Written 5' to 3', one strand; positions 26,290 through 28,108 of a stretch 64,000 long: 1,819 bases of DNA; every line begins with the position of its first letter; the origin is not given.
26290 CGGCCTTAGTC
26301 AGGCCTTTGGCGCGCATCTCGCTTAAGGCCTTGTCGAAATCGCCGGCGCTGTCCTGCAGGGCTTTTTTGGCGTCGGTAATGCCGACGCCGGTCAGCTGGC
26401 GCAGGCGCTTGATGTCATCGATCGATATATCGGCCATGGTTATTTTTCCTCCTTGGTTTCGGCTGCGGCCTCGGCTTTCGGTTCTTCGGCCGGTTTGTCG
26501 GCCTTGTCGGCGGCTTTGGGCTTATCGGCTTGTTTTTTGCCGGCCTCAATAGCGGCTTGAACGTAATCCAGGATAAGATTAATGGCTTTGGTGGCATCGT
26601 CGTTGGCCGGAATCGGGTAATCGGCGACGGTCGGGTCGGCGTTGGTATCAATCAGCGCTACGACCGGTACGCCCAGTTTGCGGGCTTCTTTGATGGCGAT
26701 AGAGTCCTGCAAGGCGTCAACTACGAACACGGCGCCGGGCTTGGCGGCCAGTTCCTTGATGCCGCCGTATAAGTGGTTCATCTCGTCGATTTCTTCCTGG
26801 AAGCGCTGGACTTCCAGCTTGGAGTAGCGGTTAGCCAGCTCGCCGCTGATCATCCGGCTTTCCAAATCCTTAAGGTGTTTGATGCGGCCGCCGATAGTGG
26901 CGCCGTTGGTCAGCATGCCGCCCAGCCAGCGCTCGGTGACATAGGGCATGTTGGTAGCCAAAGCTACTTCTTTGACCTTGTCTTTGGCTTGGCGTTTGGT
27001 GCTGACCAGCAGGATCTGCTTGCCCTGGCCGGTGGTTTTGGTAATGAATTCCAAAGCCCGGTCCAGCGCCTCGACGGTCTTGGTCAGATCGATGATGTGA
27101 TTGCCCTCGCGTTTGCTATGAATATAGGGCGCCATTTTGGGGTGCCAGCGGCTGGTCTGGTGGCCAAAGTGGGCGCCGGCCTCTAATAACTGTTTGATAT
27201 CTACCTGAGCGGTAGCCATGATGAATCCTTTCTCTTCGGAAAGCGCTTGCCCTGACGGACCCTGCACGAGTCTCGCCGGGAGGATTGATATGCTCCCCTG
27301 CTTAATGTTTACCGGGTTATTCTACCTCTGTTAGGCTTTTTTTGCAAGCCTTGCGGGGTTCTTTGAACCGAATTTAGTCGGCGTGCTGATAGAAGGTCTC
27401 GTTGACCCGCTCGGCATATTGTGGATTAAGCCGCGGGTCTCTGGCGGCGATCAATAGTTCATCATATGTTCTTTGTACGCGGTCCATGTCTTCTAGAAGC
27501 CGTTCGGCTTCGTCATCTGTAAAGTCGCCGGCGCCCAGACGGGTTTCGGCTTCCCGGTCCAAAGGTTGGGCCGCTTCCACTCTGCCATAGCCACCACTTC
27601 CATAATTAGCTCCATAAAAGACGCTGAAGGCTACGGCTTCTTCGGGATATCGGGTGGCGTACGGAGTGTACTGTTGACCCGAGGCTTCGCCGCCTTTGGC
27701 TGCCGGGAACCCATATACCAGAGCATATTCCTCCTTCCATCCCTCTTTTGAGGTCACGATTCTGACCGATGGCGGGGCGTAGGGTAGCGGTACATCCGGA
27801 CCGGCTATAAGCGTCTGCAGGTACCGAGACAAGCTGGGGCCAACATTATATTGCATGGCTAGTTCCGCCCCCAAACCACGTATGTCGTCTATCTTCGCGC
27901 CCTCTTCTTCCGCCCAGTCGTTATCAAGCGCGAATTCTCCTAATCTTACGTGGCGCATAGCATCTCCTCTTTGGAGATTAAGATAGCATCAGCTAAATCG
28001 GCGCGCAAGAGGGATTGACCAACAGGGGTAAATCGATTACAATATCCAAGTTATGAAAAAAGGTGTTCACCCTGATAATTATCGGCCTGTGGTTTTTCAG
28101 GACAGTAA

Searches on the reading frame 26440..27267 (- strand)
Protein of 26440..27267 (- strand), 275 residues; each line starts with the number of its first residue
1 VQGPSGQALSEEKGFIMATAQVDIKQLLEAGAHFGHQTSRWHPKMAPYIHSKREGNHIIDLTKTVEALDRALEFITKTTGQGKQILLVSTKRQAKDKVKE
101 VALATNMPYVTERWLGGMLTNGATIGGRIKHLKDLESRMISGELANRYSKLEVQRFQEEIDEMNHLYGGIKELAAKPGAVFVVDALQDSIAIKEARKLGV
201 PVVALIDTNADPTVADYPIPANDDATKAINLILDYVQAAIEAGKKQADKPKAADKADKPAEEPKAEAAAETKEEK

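Call 6: search_protein_families(library=pfam, proteins=[window:26440-27267:-], max_evalue=0.1)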
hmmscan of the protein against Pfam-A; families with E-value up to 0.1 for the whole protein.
window:26440-27267:- (275 aa): 3 families
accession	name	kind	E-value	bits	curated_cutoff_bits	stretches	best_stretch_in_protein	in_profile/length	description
PF00318.25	Ribosomal_S2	-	2.8e-81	272.4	26.1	1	27-243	1-216/216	Ribosomal protein S2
PF24559.1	UBA_RAD5A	-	0.014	15.3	27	1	221-235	29-43/45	DNA repair protein RAD5A UBA domain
PF15698.10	Phosphatase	-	0.092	12.4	28.4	0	52-88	66-102/256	Phosphatase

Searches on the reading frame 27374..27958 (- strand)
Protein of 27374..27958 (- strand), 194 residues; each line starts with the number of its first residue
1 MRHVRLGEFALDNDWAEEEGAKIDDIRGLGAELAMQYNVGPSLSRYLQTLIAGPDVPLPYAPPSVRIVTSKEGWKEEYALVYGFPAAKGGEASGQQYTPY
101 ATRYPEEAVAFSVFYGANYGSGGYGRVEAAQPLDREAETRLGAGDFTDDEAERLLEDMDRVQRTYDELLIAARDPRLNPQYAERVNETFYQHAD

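Call 6: search_protein_families(library=pfam, proteins=[window:27374-27958:-], max_evalue=0.1)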
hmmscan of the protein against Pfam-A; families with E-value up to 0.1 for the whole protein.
window:27374-27958:- (194 aa): 0 families

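Call 80: search_protein_families(library=phrogs, proteins=[window:27374-27955:-], max_evalue=1)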
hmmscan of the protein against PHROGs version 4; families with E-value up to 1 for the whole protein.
window:27374-27955:- (193 aa): 1 family
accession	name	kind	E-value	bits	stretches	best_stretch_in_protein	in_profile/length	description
phrog_36453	-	unknown function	0.26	12.4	1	129-145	4-20/40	-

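Call 81: search_protein_families(library=padloc, proteins=[window:27374-27955:-], max_evalue=1)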
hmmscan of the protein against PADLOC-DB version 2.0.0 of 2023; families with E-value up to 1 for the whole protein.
window:27374-27955:- (193 aa): 0 families

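Call 82: search_protein_families(library=ncbifam, proteins=[window:27374-27955:-], max_evalue=1)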
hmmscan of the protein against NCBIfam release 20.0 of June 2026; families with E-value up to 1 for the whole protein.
window:27374-27955:- (193 aa): 0 families
